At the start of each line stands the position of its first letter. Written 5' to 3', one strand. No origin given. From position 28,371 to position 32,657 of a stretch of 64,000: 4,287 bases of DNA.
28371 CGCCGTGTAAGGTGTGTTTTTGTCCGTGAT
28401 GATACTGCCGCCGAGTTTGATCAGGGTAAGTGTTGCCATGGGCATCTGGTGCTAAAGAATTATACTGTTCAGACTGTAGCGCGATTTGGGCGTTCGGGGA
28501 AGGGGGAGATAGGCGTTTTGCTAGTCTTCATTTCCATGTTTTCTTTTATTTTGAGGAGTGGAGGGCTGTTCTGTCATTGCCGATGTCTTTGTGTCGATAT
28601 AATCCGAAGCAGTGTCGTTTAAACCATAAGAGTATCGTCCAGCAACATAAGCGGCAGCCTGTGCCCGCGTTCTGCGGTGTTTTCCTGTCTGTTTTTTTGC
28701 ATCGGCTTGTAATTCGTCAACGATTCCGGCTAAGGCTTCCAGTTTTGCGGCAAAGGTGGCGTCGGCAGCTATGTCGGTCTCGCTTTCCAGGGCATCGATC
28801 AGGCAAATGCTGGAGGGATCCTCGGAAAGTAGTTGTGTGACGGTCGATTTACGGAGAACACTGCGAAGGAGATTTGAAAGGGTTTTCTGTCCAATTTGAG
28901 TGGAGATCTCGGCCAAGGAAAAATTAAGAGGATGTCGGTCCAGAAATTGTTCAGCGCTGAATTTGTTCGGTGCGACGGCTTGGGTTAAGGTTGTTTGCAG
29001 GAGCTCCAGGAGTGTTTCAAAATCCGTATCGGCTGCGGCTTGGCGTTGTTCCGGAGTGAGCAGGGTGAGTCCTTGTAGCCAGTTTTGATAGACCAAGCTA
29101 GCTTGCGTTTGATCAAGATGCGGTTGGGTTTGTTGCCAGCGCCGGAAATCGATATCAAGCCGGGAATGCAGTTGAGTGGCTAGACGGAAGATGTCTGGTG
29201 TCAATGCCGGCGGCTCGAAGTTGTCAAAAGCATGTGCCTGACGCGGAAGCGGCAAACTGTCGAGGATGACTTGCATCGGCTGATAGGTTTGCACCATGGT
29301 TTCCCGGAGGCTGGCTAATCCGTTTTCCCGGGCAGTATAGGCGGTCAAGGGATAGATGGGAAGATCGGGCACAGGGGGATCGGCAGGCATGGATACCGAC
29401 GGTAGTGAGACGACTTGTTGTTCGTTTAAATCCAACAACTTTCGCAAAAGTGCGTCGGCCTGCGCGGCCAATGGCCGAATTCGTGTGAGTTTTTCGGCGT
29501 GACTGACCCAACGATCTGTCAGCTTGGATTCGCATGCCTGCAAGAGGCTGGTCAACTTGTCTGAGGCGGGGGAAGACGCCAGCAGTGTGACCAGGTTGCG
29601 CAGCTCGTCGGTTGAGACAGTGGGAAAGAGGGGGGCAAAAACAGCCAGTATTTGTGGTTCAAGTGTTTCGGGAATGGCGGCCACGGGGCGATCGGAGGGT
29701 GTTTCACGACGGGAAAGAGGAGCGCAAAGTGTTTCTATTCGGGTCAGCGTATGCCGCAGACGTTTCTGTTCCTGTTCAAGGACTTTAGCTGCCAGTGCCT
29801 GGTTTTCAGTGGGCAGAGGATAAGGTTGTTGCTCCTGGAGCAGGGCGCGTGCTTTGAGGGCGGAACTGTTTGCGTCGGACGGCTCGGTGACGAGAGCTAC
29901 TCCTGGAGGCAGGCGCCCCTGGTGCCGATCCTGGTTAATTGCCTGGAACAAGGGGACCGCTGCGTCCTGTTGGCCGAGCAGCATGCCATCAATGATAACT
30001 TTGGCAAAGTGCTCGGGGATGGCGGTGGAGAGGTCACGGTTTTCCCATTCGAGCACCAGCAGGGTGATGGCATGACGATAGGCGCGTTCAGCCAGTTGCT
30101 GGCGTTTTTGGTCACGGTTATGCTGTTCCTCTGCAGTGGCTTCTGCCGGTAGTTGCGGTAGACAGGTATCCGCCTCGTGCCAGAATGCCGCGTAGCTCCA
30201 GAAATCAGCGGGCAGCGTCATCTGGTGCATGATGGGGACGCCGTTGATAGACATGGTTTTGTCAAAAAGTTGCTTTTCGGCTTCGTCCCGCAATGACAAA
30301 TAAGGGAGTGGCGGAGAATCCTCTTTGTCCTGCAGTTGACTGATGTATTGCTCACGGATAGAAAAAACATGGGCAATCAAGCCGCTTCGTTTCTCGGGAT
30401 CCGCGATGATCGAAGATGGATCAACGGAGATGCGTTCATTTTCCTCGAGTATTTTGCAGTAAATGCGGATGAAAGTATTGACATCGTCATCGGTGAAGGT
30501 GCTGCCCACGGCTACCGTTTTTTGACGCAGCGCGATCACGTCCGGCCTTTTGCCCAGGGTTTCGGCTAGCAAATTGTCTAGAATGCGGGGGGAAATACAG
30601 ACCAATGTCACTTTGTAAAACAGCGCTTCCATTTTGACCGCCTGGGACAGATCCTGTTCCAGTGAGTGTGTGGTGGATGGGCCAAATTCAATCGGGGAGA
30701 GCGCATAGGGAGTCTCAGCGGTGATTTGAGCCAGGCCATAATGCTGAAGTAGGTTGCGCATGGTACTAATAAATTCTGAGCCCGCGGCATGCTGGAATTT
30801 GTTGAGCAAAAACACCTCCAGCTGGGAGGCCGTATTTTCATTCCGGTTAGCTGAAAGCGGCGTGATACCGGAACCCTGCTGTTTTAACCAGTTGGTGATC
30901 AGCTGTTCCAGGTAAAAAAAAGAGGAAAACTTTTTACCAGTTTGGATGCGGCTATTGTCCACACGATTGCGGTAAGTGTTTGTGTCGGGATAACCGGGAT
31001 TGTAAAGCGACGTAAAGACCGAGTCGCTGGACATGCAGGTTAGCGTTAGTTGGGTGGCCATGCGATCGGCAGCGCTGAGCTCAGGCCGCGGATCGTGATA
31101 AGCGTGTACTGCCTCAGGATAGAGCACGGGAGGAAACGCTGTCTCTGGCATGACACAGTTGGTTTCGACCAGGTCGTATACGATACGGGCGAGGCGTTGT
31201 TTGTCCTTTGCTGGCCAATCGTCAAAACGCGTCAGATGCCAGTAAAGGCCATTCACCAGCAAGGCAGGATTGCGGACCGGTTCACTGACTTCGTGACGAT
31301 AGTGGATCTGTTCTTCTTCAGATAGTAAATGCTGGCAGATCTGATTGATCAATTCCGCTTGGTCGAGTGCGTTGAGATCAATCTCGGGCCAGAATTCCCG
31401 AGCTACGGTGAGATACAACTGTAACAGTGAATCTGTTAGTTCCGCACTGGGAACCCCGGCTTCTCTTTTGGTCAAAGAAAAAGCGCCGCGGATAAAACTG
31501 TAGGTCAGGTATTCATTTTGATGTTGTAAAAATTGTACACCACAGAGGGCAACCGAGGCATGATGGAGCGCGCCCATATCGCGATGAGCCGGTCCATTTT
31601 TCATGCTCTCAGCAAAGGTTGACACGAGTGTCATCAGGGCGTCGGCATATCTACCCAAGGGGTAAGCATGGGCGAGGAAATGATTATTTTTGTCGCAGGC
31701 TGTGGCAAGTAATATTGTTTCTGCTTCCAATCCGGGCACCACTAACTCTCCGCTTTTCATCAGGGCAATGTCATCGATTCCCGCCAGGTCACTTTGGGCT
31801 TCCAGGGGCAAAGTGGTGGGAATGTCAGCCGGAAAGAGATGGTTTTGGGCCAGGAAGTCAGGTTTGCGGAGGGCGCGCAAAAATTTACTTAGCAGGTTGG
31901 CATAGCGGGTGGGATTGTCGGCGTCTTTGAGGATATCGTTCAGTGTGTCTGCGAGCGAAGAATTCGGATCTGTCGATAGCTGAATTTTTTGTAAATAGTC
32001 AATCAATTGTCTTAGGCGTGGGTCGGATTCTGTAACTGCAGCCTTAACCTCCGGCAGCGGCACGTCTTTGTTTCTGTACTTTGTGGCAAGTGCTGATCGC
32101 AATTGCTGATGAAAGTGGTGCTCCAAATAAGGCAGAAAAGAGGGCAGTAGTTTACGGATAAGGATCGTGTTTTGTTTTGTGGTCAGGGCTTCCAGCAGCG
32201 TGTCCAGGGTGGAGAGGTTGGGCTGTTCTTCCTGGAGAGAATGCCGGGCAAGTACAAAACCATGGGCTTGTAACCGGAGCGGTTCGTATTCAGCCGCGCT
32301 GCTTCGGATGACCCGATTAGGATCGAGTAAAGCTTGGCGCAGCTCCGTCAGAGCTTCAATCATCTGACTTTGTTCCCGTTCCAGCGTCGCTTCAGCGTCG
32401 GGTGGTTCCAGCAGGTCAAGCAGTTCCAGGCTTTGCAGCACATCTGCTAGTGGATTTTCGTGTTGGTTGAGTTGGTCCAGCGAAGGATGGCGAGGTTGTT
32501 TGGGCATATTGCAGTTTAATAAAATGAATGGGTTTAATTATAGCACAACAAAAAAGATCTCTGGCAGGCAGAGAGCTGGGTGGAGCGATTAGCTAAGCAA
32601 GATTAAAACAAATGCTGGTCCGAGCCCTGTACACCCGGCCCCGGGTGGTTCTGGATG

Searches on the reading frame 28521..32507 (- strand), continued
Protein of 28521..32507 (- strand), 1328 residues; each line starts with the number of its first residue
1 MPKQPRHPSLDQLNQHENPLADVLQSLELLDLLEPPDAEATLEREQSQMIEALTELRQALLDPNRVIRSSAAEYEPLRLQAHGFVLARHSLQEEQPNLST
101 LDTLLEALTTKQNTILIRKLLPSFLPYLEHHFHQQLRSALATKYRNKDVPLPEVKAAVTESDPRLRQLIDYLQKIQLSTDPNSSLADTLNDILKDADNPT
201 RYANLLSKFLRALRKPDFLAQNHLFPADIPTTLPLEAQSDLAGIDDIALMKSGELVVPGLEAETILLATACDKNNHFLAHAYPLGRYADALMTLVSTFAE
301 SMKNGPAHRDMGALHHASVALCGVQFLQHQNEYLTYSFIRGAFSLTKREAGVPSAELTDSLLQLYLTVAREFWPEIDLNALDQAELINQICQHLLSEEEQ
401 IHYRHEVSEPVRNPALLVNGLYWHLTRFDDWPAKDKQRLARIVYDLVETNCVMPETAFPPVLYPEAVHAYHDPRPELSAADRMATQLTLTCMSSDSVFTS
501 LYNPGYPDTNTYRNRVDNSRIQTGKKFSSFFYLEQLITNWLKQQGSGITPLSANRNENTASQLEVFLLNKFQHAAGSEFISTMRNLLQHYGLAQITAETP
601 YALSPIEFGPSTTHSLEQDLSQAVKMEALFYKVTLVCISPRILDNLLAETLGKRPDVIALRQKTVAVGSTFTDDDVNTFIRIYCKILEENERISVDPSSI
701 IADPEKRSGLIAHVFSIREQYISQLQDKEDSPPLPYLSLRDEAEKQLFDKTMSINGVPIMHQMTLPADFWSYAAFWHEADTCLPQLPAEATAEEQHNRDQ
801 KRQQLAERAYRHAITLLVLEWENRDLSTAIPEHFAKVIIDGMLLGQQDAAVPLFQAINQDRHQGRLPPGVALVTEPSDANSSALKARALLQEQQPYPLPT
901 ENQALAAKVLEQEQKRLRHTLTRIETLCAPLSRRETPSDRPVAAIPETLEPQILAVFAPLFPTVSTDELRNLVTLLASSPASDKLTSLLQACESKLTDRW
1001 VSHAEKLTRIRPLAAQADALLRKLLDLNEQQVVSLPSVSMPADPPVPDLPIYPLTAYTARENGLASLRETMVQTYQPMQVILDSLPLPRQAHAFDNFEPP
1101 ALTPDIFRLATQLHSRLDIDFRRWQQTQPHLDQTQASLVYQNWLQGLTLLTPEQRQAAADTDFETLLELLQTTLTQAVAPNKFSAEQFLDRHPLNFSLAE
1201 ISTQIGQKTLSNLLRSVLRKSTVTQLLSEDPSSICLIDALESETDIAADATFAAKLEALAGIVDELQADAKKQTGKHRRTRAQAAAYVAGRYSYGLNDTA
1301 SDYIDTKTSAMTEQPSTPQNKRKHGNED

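Call 72: predict_structure(protein=window:28728-32327:-)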
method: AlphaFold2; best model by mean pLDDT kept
length: 1200 residues; sequences in the alignment: 1
mean_pLDDT: 39.6   pTM: 0.26
mean pLDDT of the five models: 39.6, 30.0, 28.8, 28.0, 26.9
residues with pLDDT >= 90: 0; 70-90: 1; 50-70: 79; < 50: 1120
segments of 3 or more residues with pLDDT < 50: 1-527, 529-612, 630-632, 648-730, 746-893, 895-904, 907-913, 915-1057, 1059-1061, 1067-1071, 1086-1106, 1118-1122, 1124-1154, 1156-1200
pLDDT, mean of each block of 10 residues (from residue 1): 36 39 41 40 40 39 42 41 39 40 42 38 45 44 45 41 34 26 25 29 35 34 37 41 40 40 40 38 37 39 41 40 40 38 33 39 41 46 44 35 42 38 32 30 30 29 33 39 36 34 39 40 44 33 25 33 31 34 42 44 38 54 57 58 53 42 38 36 36 29 32 41 43 56 50 43 39 40 39 44 43 32 34 35 40 42 38 33 39 44 46 46 44 41 37 38 39 28 31 28 37 34 29 35 41 46 49 49 49 45 49 50 48 42 44 46 44 45 46 42
secondary structure, 60 per line:
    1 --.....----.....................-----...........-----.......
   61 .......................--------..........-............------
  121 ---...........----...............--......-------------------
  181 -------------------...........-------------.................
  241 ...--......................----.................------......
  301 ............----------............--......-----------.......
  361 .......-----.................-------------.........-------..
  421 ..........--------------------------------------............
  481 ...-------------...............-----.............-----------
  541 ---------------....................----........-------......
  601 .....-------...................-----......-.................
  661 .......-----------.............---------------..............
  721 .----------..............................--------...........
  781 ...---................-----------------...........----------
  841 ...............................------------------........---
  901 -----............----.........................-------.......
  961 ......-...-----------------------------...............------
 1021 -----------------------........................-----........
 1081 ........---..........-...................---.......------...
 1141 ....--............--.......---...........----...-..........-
elements in order (helices of 4 or more, strands of 3 or more residues): H3-7 H12-32 H38-48 H54-83 H92-101 H103-114 H124-134 H139-153 H156-161 H200-210 H224-243 H246-267 H272-288 H295-312 H323-334 H337-342 H354-367 H373-389 H403-411 H419-430 H469-483 H497-511 H517-529 H556-575 H580-587 H595-605 H613-631 H637-642 H644-667 H679-691 H707-721 H732-761 H770-783 H787-802 H820-830 H841-871 H890-897 H906-917 H922-946 H954-966 H1000-1014 H1044-1067 H1073-1088 H1092-1101 H1103-1121 H1125-1131 H1138-1144 H1147-1158 H1161-1167 H1171-1181 H1190-1199

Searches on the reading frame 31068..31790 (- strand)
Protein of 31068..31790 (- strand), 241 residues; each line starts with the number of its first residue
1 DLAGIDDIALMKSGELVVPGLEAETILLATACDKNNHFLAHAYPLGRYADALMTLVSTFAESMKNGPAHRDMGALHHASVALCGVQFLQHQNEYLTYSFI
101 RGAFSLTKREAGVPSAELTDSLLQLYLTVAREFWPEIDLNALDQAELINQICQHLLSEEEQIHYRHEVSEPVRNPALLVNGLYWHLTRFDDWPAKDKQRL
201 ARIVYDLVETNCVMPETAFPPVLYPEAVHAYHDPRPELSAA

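Call 87: predict_structure(alignment_id=A2)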
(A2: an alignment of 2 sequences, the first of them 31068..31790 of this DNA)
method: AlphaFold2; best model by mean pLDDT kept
length: 241 residues; sequences in the alignment: 2
mean_pLDDT: 44.3   pTM: 0.39
mean pLDDT of the five models: 44.3, 43.5, 43.1, 42.6, 41.5
residues with pLDDT >= 90: 0; 70-90: 0; 50-70: 78; < 50: 163
segments of 3 or more residues with pLDDT < 50: 1-54, 57-59, 61-77, 107-115, 117-119, 163-189, 195-197, 206-241
pLDDT, mean of each block of 10 residues (from residue 1): 24 25 35 35 43 49 44 48 53 53 49 45 52 57 54 57 45 42 47 50 49 41 39 30 30
secondary structure, 60 per line:
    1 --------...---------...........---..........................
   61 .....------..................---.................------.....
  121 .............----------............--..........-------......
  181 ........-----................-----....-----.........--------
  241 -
elements in order: H21-31 H35-65 H72-89 H93-109 H116-133 H144-155 H158-167 H175-188 H194-209 H215-218 H224-232

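Call 90: fold_search(model_id=the predicted structure, library=pdb)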
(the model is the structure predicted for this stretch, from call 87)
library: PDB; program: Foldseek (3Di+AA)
matches with E <= 10: 149; with E <= 0.001: 0
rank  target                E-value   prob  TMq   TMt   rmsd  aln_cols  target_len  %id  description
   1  8z3m_R                8.9e-01  0.12  0.22  0.19  17.7       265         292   12  Cryo-EM structure of the hGPR4-Gq complex in pH6.5 (released 2025-04-23)
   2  7y12_R                1.1e+00  0.11  0.22  0.21  17.9       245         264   15  Cryo-EM structure of MrgD-Gi complex with beta-alanine (released 2022-07-20)
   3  3k33_A                2.2e+00  0.25  0.25  0.40   7.8       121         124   12  Crystal structure of the Phd-Doc complex (released 2010-08-18)
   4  7unj_A                2.3e+00  0.21  0.31  0.33  12.6       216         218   14  De novo designed chlorophyll dimer protein with Zn pheophorbide a methyl ester matching geometry of purple bacterial s (released 2023-04-19)
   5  9bip_R                2.6e+00  0.07  0.21  0.18  17.5       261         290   11  Human proton sensing receptor GPR4 in complex with miniGs (released 2025-01-15)
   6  5m35_A                2.9e+00  0.09  0.21  0.22  16.1       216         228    8  The molecular tweezer CLR01 stabilizes a disordered protein-protein interface (released 2017-11-15)
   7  9j31_R                2.9e+00  0.07  0.24  0.21  18.6       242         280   11  cryo-EM structure of zebrafish GPR4-Gs complex at pH 8.5 (released 2025-01-22)
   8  9bhl_R                2.9e+00  0.07  0.21  0.18  18.6       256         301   12  Human proton sensing receptor GPR65 in complex with miniGs (released 2025-01-22)
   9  6yo8_C                3.0e+00  0.08  0.22  0.24  14.9       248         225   10  Binary complex of 14-3-3 zeta with Glucocorticoid Receptor (GR) pT524 peptide (released 2021-03-24)
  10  8a22_Xa               3.0e+00  0.06  0.16  0.18  15.5       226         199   13  Structure of the mitochondrial ribosome from Polytomella magna (released 2022-11-16)
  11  6gkf_C                3.2e+00  0.09  0.24  0.25  14.7       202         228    8  Structure of 14-3-3 gamma in complex with caspase-2 14-3-3 binding motif Ser139 (released 2018-10-17)
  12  8itl_R                3.2e+00  0.03  0.14  0.13  19.4       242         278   14  Cryo-EM structure of GIPR splice variant 1 (SV1) in complex with Gs protein (released 2023-10-18)
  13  3dd7_A                3.3e+00  0.16  0.24  0.39   7.9       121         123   11  Structure of DocH66Y in complex with the C-terminal domain of Phd (released 2008-09-16)
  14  6tl3_A                3.3e+00  0.06  0.19  0.20  19.8       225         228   13  Crystal structure of an Estrogen Receptor alpha 8-mer phosphopeptide in complex with 14-3-3sigma stabilized by a Pyrro (released 2020-04-29)
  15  4imi_C                3.5e+00  0.07  0.22  0.19  17.8       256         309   10  Novel Modifications on C-terminal Domain of RNA Polymerase II can Fine- tune the Phosphatase Activity of Ssu72. (released 2013-08-07)
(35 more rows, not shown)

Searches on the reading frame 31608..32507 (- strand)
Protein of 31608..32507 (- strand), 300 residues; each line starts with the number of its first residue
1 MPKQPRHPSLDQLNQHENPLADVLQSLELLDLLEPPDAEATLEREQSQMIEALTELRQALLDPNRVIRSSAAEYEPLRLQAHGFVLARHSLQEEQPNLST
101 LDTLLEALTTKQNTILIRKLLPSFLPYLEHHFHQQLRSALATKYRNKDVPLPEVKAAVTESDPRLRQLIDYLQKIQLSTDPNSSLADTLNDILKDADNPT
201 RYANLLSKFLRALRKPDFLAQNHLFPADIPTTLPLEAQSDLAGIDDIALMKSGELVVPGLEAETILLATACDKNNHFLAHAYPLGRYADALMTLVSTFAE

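Call 70: search_protein_families(library=pfam, proteins=[window:31608-32507:-], max_evalue=1)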
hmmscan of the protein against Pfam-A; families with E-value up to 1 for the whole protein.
window:31608-32507:- (300 aa): 3 families
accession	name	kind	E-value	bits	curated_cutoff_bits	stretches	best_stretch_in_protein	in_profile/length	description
PF13646.12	HEAT_2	-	0.033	14.9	27.7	0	122-201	2-80/88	HEAT repeats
PF12166.14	Piezo_cap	-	0.18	11.8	26.9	0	152-225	72-149/298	Piezo non-specific cation channel, cap domain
PF23349.2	BBS7_hp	-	0.23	12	27.8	0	167-201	26-60/114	BBS7 hairpin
